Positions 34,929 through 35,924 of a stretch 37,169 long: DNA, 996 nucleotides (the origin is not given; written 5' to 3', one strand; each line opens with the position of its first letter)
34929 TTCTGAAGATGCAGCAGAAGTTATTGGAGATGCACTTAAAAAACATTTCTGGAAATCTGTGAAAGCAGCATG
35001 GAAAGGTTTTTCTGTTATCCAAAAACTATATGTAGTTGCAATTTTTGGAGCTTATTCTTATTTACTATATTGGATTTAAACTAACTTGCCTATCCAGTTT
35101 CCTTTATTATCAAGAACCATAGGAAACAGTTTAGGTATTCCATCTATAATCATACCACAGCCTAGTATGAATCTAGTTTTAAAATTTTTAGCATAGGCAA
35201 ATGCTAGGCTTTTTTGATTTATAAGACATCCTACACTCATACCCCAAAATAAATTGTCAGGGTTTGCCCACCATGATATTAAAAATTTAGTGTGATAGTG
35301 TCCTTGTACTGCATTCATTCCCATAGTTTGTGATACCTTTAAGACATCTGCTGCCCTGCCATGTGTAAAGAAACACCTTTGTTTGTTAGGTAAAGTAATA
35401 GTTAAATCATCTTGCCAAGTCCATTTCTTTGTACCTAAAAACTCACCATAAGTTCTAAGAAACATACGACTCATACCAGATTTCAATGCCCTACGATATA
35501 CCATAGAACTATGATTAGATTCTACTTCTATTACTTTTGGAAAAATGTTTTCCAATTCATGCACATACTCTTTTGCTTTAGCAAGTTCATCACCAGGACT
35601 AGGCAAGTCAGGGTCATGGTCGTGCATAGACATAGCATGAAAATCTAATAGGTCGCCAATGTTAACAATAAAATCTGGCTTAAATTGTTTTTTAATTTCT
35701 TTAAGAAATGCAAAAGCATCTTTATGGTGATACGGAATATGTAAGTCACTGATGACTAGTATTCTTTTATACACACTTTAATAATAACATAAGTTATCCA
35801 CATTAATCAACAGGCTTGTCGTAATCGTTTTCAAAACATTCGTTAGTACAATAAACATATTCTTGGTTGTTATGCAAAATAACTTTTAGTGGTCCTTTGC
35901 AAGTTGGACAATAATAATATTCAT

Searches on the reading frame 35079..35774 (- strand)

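Call 94: search_protein_families(library=pfam, proteins=[window:35079-35774:-], max_evalue=0.001)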
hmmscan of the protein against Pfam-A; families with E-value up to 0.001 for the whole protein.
window:35079-35774:- (232 aa): 1 family
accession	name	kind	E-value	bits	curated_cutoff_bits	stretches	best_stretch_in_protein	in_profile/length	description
PF00149.33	Metallophos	-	1.7e-07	32.3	21.5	1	4-171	2-142/191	Calcineurin-like phosphoesterase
